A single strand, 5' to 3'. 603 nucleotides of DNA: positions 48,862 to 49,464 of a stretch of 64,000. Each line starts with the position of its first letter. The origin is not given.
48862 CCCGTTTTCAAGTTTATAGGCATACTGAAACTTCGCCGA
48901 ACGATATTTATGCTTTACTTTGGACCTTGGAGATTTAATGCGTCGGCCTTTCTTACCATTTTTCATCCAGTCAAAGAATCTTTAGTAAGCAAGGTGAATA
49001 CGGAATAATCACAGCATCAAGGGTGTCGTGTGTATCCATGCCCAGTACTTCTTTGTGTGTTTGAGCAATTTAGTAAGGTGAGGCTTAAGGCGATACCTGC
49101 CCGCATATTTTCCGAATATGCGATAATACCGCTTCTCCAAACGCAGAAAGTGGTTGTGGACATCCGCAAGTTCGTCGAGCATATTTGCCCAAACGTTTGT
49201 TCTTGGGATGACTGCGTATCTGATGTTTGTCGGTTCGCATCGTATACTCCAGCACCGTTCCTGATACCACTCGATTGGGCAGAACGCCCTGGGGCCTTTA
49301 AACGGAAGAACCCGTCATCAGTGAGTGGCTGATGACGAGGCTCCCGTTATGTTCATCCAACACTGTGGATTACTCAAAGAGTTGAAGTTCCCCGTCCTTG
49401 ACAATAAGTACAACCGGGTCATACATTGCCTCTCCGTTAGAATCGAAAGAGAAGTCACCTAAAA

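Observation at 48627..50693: F1Fo ATP synthase operon interrupted between atpB and atpE by a 2-kb insert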

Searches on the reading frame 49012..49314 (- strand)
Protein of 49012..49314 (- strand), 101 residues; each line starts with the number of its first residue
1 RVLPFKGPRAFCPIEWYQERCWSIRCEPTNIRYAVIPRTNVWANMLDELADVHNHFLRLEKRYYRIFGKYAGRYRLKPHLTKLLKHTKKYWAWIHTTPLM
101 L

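Call 56: search_protein_representatives(protein=window:49012-49314:-)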
Query: 101 residues. Proteins with E-value up to 0.001 (for the whole library): 58; up to 1e-10: 17; up to 1e-30: 0. The best 58 are listed.
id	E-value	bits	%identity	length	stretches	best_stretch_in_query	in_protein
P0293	2.5e-22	95.7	78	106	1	42-95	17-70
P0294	3.2e-22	95.4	71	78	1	41-96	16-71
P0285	4.9e-22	94.8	70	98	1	37-96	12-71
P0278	2.6e-21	92.4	78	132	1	43-96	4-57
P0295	2.9e-20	89.1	68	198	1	37-96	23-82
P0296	3.7e-20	88.7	67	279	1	38-95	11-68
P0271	4.1e-20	88.6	79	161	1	45-96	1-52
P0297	1.5e-19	86.7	68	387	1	37-95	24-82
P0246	1.8e-19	86.5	75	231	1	43-95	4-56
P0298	2.1e-19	86.3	70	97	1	36-92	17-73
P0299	1.0e-18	84.1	66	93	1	37-95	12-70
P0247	1.0e-18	84.1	80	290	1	45-95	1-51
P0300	1.7e-18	83.4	69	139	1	37-95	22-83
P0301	3.4e-17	79.2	74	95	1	45-94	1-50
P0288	7.9e-14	68.3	67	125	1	37-87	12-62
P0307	2.5e-08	50.6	50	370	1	43-94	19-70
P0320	1.9e-05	41.3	44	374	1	47-94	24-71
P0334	2.8e-04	37.6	46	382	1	46-94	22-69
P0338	4.1e-04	37.1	42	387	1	44-94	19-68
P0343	9.2e-04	35.9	44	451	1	46-93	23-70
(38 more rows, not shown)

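Call 57: search_protein_families(library=pfam, proteins=[P0297, P0307, P0320, P0334, P0338, P0343, P0296], max_evalue=0.001)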
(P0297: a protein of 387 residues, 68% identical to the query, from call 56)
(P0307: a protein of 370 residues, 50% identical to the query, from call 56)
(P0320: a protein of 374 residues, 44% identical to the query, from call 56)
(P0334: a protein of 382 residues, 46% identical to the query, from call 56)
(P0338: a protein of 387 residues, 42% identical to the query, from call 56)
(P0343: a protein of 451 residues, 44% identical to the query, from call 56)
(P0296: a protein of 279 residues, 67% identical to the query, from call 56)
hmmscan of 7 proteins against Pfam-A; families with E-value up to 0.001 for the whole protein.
P0297 (387 aa): 2 families
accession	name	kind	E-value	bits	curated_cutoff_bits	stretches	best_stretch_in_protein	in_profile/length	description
PF07282.18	Cas12f1-like_TNB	-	4.3e-20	72.1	26.3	1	308-375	1-60/60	Cas12f1-like, TNB domain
PF01385.25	OrfB_IS605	-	1e-19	71.3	30.5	1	191-297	10-118/120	Probable transposase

P0307 (370 aa): 2 families
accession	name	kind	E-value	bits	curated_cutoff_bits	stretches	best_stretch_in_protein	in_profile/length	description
PF07282.18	Cas12f1-like_TNB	-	3.6e-22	78.7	26.3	1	296-363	1-60/60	Cas12f1-like, TNB domain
PF01385.25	OrfB_IS605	-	7.1e-20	71.9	30.5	1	173-286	4-119/120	Probable transposase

P0320 (374 aa): 3 families
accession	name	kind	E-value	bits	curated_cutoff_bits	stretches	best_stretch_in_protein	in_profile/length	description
PF07282.18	Cas12f1-like_TNB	-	2.1e-22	79.5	26.3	1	294-360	1-60/60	Cas12f1-like, TNB domain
PF01385.25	OrfB_IS605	-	4.3e-14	53.2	30.5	1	174-280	8-117/120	Probable transposase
PF23233.1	HAT_Syf1_CNRKL1_N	-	0.00037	20.7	27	1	9-113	62-158/161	Pre-mRNA-splicing factor Syf1/CNRKL1 N-terminal HAT repeat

P0334 (382 aa): 2 families
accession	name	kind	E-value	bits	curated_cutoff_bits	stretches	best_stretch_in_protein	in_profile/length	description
PF07282.18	Cas12f1-like_TNB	-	3.4e-16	59.6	26.3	1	286-353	1-60/60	Cas12f1-like, TNB domain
PF01385.25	OrfB_IS605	-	4.5e-11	43.4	30.5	1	177-275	17-118/120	Probable transposase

P0338 (387 aa): 2 families
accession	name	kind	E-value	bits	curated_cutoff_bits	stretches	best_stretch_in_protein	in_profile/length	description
PF01385.25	OrfB_IS605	-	4.8e-18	66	30.5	1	174-286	3-117/120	Probable transposase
PF07282.18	Cas12f1-like_TNB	-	2.2e-15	57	26.3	1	298-365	1-60/60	Cas12f1-like, TNB domain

P0343 (451 aa): 2 families
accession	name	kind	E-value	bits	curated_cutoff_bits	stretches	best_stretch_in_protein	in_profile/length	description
PF07282.18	Cas12f1-like_TNB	-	3.4e-21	75.6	26.3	1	358-425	1-60/60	Cas12f1-like, TNB domain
PF01385.25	OrfB_IS605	-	1.3e-20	74.2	30.5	1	248-346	16-117/120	Probable transposase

P0296 (279 aa): 1 family
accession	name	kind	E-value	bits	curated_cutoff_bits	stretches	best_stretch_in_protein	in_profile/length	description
PF07282.18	Cas12f1-like_TNB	-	1e-19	70.9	26.3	1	200-267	1-60/60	Cas12f1-like, TNB domain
